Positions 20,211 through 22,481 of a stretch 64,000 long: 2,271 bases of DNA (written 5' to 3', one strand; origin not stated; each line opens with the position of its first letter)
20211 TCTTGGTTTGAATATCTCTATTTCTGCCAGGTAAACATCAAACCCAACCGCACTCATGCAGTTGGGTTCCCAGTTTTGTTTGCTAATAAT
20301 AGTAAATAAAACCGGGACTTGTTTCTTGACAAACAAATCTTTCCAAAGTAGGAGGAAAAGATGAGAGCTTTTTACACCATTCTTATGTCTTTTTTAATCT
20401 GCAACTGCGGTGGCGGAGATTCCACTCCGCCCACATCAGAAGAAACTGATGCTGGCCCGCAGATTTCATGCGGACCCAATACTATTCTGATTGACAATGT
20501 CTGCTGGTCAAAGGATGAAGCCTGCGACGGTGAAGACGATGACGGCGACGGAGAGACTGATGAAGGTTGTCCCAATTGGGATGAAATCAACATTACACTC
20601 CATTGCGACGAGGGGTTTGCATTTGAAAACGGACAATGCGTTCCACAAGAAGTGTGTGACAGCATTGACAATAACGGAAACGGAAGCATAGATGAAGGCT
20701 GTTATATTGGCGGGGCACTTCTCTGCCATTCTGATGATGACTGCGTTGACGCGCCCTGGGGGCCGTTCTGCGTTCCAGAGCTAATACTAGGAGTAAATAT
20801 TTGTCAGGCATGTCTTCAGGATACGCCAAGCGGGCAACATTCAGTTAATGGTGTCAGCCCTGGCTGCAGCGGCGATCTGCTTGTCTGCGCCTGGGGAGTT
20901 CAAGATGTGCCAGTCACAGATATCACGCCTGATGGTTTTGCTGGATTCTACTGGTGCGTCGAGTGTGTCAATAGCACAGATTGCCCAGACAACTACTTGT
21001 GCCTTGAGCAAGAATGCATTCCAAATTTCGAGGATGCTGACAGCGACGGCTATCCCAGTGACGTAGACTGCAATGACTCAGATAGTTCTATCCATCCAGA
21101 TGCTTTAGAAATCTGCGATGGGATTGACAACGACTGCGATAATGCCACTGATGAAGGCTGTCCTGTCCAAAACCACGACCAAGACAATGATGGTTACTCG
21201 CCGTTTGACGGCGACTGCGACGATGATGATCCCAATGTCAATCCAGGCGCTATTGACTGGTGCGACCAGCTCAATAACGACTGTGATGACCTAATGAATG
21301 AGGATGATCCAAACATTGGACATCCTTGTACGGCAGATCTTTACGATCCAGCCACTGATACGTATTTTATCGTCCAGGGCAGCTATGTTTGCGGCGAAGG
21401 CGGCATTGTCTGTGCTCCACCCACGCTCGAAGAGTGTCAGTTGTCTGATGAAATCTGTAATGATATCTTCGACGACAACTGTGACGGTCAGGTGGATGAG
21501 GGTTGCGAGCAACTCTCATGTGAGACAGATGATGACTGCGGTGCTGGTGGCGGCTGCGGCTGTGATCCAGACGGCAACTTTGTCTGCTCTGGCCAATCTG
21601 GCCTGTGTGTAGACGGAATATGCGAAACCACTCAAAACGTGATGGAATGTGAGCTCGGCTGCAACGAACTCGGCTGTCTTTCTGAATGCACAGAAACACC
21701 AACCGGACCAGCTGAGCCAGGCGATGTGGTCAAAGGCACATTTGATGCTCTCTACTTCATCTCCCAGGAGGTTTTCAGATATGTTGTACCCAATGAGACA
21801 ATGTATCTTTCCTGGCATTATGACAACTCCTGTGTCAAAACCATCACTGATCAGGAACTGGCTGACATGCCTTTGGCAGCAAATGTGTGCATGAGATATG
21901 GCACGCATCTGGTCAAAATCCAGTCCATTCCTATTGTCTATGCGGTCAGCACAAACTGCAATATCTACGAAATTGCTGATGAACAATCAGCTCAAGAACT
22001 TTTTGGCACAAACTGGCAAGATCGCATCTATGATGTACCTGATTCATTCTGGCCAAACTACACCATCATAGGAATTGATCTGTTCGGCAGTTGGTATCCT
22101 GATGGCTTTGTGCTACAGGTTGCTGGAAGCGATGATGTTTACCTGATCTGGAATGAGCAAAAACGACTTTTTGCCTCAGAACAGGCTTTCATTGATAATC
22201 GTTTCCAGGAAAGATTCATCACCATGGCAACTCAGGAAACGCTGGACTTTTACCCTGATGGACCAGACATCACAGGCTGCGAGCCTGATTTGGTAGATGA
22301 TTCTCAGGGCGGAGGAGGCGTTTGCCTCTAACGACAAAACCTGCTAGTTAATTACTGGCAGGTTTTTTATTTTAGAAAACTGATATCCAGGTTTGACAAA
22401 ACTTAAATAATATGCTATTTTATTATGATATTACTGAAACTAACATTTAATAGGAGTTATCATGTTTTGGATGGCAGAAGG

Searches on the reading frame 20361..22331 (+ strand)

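Call 6: search_protein_families(library=pfam, proteins=[window:20361-22331:+], max_evalue=0.1)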
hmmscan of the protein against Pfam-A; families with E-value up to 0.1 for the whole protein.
window:20361-22331:+ (656 aa): 1 family
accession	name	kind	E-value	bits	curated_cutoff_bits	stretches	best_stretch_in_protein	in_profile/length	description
PF11617.13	Cu-binding_MopE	-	7.4e-14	52.1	27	3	236-265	1-30/30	Putative metal-binding motif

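Call 59: search_protein_families(library=ncbifam, proteins=[window:20361-22331:+], max_evalue=0.01)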
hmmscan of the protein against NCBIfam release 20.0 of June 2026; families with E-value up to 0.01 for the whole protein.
window:20361-22331:+ (656 aa): 0 families
